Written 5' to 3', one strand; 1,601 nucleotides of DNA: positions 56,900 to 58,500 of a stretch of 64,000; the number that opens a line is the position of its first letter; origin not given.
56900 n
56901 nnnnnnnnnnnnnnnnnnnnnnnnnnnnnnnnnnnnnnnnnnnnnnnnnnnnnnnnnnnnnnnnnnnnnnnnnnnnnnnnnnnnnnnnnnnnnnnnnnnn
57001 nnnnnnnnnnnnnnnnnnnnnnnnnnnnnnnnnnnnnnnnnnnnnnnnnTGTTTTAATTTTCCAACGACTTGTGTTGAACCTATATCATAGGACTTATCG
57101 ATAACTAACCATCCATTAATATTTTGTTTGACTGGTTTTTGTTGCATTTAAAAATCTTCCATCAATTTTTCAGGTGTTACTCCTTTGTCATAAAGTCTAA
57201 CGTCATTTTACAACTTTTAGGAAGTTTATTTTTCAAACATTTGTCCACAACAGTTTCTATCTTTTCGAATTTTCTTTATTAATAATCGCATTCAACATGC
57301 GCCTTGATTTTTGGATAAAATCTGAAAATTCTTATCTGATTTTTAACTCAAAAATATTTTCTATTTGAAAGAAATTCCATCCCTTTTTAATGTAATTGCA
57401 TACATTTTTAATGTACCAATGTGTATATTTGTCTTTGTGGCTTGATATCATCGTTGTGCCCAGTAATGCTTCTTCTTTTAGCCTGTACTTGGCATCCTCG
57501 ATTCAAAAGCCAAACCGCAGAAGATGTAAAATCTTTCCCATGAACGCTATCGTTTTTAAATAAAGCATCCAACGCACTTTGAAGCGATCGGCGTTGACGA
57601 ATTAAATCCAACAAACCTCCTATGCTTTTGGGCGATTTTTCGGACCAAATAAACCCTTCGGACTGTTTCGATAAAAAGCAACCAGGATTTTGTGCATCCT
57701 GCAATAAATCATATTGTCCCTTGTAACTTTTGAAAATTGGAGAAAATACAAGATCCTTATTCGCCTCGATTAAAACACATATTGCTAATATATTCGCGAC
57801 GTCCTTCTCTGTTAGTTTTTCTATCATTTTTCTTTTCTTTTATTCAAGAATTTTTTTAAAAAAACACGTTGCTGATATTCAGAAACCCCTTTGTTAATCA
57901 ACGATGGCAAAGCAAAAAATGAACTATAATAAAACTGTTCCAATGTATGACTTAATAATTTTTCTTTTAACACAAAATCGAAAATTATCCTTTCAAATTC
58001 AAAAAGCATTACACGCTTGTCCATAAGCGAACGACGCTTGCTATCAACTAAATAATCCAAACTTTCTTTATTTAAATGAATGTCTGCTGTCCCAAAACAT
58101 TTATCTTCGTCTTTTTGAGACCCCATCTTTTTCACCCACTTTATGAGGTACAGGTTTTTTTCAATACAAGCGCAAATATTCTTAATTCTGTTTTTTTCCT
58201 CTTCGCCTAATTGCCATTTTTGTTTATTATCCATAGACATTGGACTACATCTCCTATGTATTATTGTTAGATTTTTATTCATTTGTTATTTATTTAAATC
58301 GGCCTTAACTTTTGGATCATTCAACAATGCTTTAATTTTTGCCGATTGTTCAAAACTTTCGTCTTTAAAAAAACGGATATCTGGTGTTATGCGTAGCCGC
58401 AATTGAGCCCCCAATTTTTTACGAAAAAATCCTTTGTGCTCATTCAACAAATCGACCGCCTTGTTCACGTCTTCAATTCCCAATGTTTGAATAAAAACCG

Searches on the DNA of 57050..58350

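Call 70: search_rna_families(source=window, start=57050, end=58350, threshold=evalue, max_evalue=1)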
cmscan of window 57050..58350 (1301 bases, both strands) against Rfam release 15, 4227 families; matches with E-value up to 1: 0.
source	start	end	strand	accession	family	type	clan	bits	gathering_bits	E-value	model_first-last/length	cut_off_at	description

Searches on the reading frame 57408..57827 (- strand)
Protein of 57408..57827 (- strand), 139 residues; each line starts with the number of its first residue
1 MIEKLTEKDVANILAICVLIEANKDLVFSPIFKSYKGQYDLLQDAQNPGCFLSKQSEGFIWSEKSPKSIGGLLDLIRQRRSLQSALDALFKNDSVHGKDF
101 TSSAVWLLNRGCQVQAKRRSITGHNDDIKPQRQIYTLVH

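Call 3: search_protein_families(library=pfam, proteins=[window:57408-57827:-], max_evalue=10)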
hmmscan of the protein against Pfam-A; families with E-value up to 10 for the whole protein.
window:57408-57827:- (139 aa): 0 families

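Call 4: search_protein_families(library=padloc, proteins=[window:57408-57827:-], max_evalue=10)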
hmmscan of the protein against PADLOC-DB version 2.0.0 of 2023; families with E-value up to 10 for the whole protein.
window:57408-57827:- (139 aa): 0 families

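Call 5: search_protein_families(library=ncbifam, proteins=[window:57408-57827:-], max_evalue=10)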
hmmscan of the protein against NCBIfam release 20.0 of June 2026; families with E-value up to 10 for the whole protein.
window:57408-57827:- (139 aa): 1 family
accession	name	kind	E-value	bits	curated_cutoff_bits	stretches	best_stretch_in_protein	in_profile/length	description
NF047774.1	LBF_1199_fam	equivalog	0.092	11.9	200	1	60-110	8-56/296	LBF_1199 family protein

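Call 7: find_homologous_proteins(query=window:57408-57827:-, max_evalue=0.01)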
Query window:57408-57827:- (139 aa): 1 proteins with E <= 0.01 among 5 candidates.
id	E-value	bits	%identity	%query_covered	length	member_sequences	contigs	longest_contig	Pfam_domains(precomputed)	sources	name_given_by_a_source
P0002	6.3e-83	293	96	100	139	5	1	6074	-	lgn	-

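Call 31: predict_structure(protein=window:57408-57827:-)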
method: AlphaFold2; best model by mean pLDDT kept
length: 139 residues; sequences in the alignment: 1
mean_pLDDT: 38.0   pTM: 0.26
mean pLDDT of the five models: 38.0, 35.6, 34.9, 33.8, 31.6
residues with pLDDT >= 90: 0; 70-90: 0; 50-70: 14; < 50: 125
segments of 3 or more residues with pLDDT < 50: 1-12, 18-71, 73-77, 89-139
pLDDT, mean of each block of 10 residues (from residue 1): 40 49 33 30 34 32 38 50 51 40 38 32 33 33
secondary structure, 60 per line:
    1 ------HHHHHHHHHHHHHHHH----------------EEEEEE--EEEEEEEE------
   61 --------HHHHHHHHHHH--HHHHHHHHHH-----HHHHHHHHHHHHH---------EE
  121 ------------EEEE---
elements in order: H7-22 E39-44 E47-54 H69-79 H82-91 H97-109 E133-136

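Call 60: search_protein_families(library=phrogs, proteins=[window:57408-57827:-], max_evalue=1)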
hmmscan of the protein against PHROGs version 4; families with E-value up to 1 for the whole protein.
window:57408-57827:- (139 aa): 0 families

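Call 61: search_solved_structures(query=A2, max_evalue=10)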
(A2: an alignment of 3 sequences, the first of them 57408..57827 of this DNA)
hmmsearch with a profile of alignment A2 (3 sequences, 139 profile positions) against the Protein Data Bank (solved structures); distinct sequences matched with E-value up to 10: 3.
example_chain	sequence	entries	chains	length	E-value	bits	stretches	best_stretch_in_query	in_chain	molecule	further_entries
8wtb_B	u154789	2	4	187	0.26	14.5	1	55-111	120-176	Protein-arginine kinase activator protein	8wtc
3da5_A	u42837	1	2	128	0.5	13.6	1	20-48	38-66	Argonaute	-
5v8f_8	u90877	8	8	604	0.82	12.9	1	24-85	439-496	Cell division cycle protein CDT1 | TAH11 isoform 1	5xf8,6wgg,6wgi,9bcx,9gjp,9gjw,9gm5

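Call 73: find_related_loci(query=A2, collection=viral_contigs, flank=3000)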
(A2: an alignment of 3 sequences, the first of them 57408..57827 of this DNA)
Query A2 (139 aa) in viral_contigs; peptide patterns used: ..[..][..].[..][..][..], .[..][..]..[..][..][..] (x = any residue, [..] = any of these).
242 stretches matched a pattern, but none encodes a relative of the query by tblastn (E <= 1e-3).

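Call 81: search_solved_structures(query=A6, max_evalue=10)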
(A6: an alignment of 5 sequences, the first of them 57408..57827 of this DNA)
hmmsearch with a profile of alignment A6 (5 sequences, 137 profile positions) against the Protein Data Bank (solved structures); distinct sequences matched with E-value up to 10: 17.
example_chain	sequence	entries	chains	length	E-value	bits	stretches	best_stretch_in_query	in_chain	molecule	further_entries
2zme_B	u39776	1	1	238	0.36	14.3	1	11-98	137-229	Vacuolar protein-sorting-associated protein 36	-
6qx2_J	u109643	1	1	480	0.58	13.6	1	65-102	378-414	DNA gyrase subunit A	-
5cdn_A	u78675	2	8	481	0.58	13.6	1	65-102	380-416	DNA gyrase subunit A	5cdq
5cdm_A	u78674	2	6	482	0.58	13.6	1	65-102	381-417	DNA gyrase subunit A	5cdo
6fqm_A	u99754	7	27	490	0.58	13.6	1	65-102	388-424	DNA gyrase subunit A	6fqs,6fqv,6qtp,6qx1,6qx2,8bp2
5iwi_A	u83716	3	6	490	0.61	13.6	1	65-102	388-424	DNA gyrase subunit A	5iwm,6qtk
5cdp_A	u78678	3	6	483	0.61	13.6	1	65-102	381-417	DNA gyrase subunit A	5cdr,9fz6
2xco_A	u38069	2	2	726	0.94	12.9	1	65-102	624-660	DNA GYRASE SUBUNIT B, DNA GYRASE SUBUNIT A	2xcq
2xcr_B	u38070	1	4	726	0.96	12.9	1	65-102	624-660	DNA GYRASE SUBUNIT B, DNA GYRASE SUBUNIT A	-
5npp_B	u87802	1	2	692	1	12.8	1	65-102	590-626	DNA gyrase subunit B,DNA gyrase subunit B,DNA gyrase subunit A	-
2xcs_B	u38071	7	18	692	1.1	12.8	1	65-102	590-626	DNA GYRASE SUBUNIT B, DNA GYRASE SUBUNIT A | DNA gyrase subunit B,DNA gyrase subunit B,DNA gyrase subunit A | DNA gyrase subunit B,DNA gyrase subunit A Chimera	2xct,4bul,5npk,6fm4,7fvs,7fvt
4plb_B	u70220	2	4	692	1.1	12.8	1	65-102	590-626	Chimera protein of DNA gyrase subunits B and A | DNA gyrase subunit A and B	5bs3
7mvs_A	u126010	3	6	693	1.1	12.8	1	65-102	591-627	DNA gyrase subunit B,DNA gyrase subunit A | DNA gyrase subunit B fusion with DNA gyrase subunit A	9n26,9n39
6z1a_B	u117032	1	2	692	1.1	12.8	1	65-102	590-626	DNA gyrase subunit B,DNA gyrase subunit A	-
1gpq_A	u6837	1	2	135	1.2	12.5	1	54-97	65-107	INHIBITOR OF VERTEBRATE LYSOZYME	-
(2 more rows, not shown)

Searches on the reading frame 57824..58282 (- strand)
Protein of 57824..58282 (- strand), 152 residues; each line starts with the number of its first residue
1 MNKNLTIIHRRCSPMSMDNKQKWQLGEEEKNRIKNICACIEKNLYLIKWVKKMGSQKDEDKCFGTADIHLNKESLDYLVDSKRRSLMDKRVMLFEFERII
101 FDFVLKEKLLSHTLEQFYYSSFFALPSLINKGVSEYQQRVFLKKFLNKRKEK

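Call 3: search_protein_families(library=pfam, proteins=[window:57824-58282:-], max_evalue=10)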
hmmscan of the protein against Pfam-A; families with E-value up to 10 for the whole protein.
window:57824-58282:- (152 aa): 0 families

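Call 4: search_protein_families(library=padloc, proteins=[window:57824-58282:-], max_evalue=10)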
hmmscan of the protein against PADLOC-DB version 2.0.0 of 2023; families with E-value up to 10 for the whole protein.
window:57824-58282:- (152 aa): 1 family
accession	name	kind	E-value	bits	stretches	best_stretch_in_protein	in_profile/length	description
PDLC04442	PDC-M13C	-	0.023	13.2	1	95-135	11-49/75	-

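Call 5: search_protein_families(library=ncbifam, proteins=[window:57824-58282:-], max_evalue=10)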
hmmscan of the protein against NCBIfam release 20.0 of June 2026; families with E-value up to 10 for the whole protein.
window:57824-58282:- (152 aa): 0 families

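Call 6: find_homologous_proteins(query=window:57824-58282:-, max_evalue=0.01)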
Query window:57824-58282:- (152 aa): 1 proteins with E <= 0.01 among 17 candidates.
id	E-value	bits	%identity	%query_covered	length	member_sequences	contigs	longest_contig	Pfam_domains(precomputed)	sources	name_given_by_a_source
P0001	1.8e-91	322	96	100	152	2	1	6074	-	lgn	-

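Call 8: find_encoding_contigs(protein=P0001, flank=10000)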
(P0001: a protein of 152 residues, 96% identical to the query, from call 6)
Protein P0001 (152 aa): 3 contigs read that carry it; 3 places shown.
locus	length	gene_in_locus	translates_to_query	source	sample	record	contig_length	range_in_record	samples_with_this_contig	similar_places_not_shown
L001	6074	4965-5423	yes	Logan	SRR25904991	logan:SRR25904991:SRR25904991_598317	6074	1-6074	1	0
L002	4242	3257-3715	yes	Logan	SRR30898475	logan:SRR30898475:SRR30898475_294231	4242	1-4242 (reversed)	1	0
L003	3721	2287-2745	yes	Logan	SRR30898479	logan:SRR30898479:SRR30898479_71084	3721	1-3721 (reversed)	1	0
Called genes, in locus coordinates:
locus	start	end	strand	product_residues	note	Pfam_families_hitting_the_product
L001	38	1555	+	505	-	PF08529:NusA_N, PF00575:S1 (weak), PF13184:KH_NusA_1st, PF26594:KH_NusA_2nd, PF14520:HHH_5 (faint)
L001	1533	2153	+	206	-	PF04296:YlxR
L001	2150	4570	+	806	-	PF04760:IF2_N, PF00009:GTP_EFTU, PF02421:FeoB_N (weak), PF00071:Ras (faint), PF01926:MMR_HSR1, PF22042:EF-G_D2, PF11987:IF-2, PF03144:GTP_EFTU_D2 (weak)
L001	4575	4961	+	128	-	PF02033:RBFA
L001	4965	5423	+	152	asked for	-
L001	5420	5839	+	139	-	-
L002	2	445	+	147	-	?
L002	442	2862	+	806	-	PF04760:IF2_N, PF00009:GTP_EFTU, PF02421:FeoB_N (weak), PF00071:Ras (faint), PF01926:MMR_HSR1, PF22042:EF-G_D2, PF11987:IF-2, PF03144:GTP_EFTU_D2 (weak)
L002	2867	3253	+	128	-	PF02033:RBFA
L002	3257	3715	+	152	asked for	-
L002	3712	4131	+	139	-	-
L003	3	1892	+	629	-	?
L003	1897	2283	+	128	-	PF02033:RBFA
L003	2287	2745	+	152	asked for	-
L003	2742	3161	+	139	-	-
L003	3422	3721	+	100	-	?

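Call 32: predict_structure(protein=window:57824-58282:-)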
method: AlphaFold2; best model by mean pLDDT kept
length: 152 residues; sequences in the alignment: 1
mean_pLDDT: 40.5   pTM: 0.28
mean pLDDT of the five models: 40.5, 39.0, 38.9, 37.7, 37.0
residues with pLDDT >= 90: 0; 70-90: 0; 50-70: 25; < 50: 127
segments of 3 or more residues with pLDDT < 50: 1-26, 35-37, 39-123, 128-130, 149-152
pLDDT, mean of each block of 10 residues (from residue 1): 23 30 43 48 40 35 29 34 33 38 44 46 49 56 57 44
secondary structure, 60 per line:
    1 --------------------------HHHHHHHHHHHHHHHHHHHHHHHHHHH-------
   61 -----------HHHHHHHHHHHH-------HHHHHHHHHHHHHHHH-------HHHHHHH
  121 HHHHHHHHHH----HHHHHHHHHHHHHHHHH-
elements in order: H27-53 H72-83 H91-106 H114-130 H135-151

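Call 60: search_protein_families(library=phrogs, proteins=[window:57824-58282:-], max_evalue=1)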
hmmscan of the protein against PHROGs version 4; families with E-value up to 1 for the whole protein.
window:57824-58282:- (152 aa): 0 families

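Call 62: search_solved_structures(query=window:57824-58282:-, max_evalue=10)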
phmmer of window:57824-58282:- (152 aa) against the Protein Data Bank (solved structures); distinct sequences matched with E-value up to 10: 14.
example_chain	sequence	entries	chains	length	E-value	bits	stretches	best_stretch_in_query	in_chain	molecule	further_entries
3i0o_A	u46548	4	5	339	0.55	13.7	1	34-113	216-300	Spectinomycin phosphotransferase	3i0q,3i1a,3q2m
10wp_A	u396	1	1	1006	0.77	13.2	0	76-140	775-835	DNA polymerase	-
5n2h_A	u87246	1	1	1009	0.78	13.2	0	84-140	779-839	DNA polymerase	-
8k8s_A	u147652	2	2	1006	0.78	13.1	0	84-140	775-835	DNA polymerase F8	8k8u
9k9r_A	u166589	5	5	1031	0.85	13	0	84-140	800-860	DNA polymerase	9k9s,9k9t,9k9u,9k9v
9leb_A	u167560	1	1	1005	1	12.7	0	84-140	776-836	DNA polymerase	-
8hlz_D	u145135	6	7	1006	1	12.7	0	84-140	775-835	DNA polymerase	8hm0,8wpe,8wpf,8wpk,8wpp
8hdz_A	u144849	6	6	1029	1.1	12.6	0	84-140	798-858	F8 DNA polymerase | DNA polymerase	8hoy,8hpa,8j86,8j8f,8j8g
8hg1_A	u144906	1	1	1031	1.1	12.6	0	84-140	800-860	DNA polymerase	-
11wz_A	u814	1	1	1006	1.3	12.5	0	84-140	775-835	DNA polymerase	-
9nsp_A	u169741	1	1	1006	1.3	12.5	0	84-140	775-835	DNA polymerase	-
5n2g_A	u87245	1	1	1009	1.5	12.2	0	84-140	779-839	DNA polymerase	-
5n2e_A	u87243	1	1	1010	1.5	12.2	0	84-140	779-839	DNA polymerase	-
8q3r_E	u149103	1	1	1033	1.7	12.1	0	84-140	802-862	DNA polymerase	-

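Call 82: search_solved_structures(query=A7, max_evalue=10)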
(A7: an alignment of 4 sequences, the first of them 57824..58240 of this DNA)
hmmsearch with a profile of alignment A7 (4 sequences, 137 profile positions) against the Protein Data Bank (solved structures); distinct sequences matched with E-value up to 10: 0.
